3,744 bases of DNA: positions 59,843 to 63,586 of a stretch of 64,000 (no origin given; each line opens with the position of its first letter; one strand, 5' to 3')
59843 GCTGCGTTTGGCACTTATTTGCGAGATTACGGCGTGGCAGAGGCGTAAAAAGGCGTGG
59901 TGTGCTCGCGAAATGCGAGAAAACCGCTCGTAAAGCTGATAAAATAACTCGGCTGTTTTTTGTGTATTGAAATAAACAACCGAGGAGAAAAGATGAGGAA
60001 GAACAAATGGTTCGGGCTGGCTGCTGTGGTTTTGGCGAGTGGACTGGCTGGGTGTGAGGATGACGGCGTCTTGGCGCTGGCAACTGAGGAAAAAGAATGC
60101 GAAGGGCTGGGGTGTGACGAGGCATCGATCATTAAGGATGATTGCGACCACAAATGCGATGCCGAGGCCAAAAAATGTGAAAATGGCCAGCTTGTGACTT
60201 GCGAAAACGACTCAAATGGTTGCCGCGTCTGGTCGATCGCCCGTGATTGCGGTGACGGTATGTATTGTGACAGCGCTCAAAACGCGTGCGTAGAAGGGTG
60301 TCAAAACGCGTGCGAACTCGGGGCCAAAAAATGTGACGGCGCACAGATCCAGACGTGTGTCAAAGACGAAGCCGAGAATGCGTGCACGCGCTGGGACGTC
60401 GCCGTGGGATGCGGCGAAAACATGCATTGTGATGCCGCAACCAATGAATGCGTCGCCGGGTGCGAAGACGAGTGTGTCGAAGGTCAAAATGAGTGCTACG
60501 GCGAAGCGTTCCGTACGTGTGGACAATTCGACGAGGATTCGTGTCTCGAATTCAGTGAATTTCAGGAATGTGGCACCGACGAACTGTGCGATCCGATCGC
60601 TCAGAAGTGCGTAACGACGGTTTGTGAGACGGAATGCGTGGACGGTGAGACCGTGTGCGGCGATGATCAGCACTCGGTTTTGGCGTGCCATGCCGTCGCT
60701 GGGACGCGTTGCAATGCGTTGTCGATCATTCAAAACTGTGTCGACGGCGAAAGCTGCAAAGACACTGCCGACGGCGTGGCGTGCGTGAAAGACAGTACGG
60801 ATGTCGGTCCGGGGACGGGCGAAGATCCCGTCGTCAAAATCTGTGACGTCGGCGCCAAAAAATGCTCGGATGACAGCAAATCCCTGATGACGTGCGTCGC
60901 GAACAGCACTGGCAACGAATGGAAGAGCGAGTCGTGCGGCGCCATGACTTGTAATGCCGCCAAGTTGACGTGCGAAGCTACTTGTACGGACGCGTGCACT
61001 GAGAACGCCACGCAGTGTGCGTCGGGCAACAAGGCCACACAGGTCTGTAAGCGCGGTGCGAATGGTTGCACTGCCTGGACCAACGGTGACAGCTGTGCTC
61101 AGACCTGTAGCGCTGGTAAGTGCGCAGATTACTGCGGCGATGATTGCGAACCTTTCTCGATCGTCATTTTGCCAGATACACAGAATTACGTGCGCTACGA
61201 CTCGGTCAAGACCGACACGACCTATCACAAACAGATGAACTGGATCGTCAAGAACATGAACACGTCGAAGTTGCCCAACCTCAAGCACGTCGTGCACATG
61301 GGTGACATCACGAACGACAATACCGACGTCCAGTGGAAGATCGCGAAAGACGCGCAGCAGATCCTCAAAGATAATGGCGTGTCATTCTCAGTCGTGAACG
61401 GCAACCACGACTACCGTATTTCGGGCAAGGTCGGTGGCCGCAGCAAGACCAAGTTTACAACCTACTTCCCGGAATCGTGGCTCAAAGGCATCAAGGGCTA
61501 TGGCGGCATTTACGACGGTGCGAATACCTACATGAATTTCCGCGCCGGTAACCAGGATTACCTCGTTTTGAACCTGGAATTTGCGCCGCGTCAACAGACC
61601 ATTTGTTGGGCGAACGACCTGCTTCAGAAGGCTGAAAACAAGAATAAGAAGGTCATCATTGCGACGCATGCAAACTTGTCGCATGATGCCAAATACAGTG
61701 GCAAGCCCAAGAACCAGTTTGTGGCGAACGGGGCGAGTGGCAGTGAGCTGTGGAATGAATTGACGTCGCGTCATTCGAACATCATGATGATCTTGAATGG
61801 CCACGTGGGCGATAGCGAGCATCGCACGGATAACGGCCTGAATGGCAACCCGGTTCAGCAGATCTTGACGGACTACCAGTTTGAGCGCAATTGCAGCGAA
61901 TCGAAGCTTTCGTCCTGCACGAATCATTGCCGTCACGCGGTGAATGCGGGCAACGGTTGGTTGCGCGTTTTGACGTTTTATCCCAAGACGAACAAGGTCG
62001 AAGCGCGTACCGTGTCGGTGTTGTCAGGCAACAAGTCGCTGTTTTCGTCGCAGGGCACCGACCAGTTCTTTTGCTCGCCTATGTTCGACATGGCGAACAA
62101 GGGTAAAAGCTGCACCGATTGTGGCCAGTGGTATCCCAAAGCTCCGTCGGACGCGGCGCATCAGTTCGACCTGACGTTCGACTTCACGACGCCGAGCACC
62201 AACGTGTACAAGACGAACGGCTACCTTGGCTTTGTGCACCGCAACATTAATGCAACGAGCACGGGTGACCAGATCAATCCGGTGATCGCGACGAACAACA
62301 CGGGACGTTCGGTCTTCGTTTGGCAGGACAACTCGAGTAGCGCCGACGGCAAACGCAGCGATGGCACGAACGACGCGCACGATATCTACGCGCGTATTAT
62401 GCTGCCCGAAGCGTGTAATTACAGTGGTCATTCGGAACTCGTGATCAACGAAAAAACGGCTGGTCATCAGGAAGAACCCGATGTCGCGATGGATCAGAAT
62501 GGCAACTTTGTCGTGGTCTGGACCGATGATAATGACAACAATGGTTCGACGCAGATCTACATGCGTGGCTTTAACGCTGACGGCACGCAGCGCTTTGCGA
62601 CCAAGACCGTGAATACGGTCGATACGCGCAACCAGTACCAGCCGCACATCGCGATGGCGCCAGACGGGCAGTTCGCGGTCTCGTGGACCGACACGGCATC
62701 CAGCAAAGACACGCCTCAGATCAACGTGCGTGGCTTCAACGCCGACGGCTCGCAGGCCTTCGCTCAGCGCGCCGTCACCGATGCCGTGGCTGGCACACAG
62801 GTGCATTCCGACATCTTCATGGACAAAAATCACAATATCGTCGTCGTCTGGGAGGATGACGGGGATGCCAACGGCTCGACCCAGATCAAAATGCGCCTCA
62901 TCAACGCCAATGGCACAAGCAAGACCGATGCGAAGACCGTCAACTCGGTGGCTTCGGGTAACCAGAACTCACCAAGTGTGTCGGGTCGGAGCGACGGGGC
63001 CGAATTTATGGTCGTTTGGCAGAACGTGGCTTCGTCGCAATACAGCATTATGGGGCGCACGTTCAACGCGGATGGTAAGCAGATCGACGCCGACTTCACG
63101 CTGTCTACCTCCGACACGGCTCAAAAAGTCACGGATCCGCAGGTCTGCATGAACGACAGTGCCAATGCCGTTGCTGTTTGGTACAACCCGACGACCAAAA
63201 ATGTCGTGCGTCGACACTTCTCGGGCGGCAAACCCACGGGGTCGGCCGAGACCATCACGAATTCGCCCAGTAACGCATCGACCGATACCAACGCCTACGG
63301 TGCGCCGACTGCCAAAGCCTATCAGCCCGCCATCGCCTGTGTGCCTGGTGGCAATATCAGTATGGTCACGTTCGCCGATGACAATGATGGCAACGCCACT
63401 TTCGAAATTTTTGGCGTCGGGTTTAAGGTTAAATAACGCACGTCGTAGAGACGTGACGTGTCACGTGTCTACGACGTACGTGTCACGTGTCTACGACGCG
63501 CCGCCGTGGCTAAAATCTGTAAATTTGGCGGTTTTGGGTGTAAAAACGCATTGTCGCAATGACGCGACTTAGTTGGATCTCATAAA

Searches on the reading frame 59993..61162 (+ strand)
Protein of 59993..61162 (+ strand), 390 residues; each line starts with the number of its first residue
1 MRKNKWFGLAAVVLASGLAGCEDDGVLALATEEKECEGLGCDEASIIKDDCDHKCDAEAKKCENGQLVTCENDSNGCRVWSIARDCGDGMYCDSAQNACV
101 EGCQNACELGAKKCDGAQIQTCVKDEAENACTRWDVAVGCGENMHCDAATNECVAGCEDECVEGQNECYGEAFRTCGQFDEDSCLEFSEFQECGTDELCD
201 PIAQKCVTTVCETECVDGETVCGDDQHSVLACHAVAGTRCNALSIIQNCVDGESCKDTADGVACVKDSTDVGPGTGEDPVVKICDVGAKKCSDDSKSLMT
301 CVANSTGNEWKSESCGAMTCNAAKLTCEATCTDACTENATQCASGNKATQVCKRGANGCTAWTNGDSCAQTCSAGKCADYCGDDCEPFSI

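Call 40: search_protein_families(library=pfam, proteins=[window:59993-61162:+], max_evalue=1)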
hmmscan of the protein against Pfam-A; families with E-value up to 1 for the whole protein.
window:59993-61162:+ (390 aa): 0 families

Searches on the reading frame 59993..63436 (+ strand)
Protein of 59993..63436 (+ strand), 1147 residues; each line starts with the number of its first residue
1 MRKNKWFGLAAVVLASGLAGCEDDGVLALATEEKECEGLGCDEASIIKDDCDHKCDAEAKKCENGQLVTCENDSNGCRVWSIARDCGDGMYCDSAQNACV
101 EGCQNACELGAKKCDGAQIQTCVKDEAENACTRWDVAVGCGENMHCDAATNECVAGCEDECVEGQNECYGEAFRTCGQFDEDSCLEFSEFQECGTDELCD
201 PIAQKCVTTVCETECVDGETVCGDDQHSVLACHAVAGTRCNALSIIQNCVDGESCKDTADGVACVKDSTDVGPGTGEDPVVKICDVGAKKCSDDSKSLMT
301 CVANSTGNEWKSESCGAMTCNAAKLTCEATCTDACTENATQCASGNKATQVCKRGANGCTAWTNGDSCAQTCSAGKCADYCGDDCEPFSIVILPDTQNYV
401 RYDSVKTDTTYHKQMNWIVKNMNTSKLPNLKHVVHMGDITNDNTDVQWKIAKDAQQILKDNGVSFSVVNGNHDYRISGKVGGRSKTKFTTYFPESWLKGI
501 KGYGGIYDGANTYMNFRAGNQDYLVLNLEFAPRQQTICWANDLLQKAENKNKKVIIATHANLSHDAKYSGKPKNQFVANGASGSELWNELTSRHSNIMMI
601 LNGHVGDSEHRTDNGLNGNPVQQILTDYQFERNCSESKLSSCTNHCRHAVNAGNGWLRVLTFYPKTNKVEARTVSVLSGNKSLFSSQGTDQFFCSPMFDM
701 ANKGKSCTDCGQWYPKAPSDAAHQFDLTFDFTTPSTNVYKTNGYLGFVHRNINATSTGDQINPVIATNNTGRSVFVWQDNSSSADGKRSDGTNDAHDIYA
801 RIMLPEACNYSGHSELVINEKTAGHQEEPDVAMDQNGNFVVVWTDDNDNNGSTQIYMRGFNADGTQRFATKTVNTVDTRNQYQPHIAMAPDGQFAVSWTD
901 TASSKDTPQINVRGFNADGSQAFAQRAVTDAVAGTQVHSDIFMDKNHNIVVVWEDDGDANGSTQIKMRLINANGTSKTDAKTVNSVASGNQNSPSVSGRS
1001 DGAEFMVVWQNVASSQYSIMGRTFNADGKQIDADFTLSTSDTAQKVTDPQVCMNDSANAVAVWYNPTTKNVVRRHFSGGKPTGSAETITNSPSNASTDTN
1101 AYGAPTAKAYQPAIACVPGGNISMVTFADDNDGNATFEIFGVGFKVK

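Call 4: search_protein_families(library=pfam, proteins=[window:59993-63436:+], max_evalue=0.1)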
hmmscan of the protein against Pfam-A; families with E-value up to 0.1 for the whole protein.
window:59993-63436:+ (1147 aa): 2 families
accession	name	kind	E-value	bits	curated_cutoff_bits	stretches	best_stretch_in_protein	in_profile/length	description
PF00149.33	Metallophos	-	2.7e-05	25.2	21.5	1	427-572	28-169/191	Calcineurin-like phosphoesterase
PF24911.1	YfjL_C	-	0.021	15.9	28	1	400-471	21-88/117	YfjL-like C-terminal domain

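Call 5: search_protein_families(library=ncbifam, proteins=[window:59993-63436:+], max_evalue=0.1)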
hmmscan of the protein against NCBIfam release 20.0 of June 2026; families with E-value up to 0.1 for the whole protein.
window:59993-63436:+ (1147 aa): 1 family
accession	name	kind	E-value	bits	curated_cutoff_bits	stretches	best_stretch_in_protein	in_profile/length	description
TIGR04123.1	P_estr_lig_assc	hypoth_equivalog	0.016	14.6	150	1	431-479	66-117/207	ligase-associated DNA damage response endonuclease PdeM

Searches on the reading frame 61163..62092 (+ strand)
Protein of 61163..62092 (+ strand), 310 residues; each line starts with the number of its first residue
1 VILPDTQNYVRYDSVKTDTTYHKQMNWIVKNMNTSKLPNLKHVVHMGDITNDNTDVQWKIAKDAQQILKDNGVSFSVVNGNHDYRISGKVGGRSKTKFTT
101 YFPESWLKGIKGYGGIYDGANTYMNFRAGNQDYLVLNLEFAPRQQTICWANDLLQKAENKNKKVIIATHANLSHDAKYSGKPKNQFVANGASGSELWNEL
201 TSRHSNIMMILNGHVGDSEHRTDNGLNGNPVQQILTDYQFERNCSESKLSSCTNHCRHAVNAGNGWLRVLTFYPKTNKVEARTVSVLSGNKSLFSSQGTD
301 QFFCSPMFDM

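Call 40: search_protein_families(library=pfam, proteins=[window:61163-62092:+], max_evalue=1)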
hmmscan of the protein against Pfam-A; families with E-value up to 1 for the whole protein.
window:61163-62092:+ (310 aa): 6 families
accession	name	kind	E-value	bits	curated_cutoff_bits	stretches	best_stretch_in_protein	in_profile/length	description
PF00149.33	Metallophos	-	3.7e-06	28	21.5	1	38-183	29-170/191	Calcineurin-like phosphoesterase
PF12850.12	Metallophos_2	-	0.0029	18.1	27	1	36-105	24-74/154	Calcineurin-like phosphoesterase superfamily domain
PF24911.1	YfjL_C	-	0.0038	18.2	28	1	10-81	21-88/117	YfjL-like C-terminal domain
PF17815.7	PDZ_3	-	0.021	15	22.8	1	19-68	72-120/145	PDZ domain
PF00857.26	Isochorismatase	-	0.084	13.4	27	1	141-206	21-88/175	Isochorismatase domain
PF15289.11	RFXA_RFXANK_bdg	-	0.11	13.1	26.1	1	153-223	10-80/122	Regulatory factor X-associated C-terminal binding domain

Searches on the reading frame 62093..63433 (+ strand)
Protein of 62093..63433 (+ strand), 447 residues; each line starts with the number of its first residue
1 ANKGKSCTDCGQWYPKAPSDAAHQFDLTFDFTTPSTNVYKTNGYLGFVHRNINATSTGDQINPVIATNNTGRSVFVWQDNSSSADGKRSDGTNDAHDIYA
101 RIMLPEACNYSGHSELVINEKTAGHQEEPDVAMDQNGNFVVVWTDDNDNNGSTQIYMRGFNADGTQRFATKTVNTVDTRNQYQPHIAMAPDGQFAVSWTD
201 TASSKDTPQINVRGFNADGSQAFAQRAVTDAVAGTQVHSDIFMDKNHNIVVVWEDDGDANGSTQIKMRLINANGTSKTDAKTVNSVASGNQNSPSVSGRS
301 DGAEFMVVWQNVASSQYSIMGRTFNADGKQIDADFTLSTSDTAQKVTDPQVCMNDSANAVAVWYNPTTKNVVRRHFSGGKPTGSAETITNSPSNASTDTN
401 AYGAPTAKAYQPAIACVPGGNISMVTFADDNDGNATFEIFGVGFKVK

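Call 40: search_protein_families(library=pfam, proteins=[window:62093-63433:+], max_evalue=1)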
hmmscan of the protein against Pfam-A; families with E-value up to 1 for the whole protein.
window:62093-63433:+ (447 aa): 4 families
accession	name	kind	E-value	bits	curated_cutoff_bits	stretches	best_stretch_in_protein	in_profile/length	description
PF09544.15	DUF2381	-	0.006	16.4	29.2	0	120-171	235-286/288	Protein of unknown function (DUF2381)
PF05404.17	TRAP-delta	-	0.0075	16.3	25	0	186-225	68-107/162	Translocon-associated protein, delta subunit precursor (TRAP-delta)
PF19902.4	DUF6375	-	0.14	13.2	27.5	0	129-157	83-111/132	Family of unknown function (DUF6375)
PF21200.3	Glyco_hydro_39_C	-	1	10.2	27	0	136-194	10-67/89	Alpha-L-iduronidase C-terminal domain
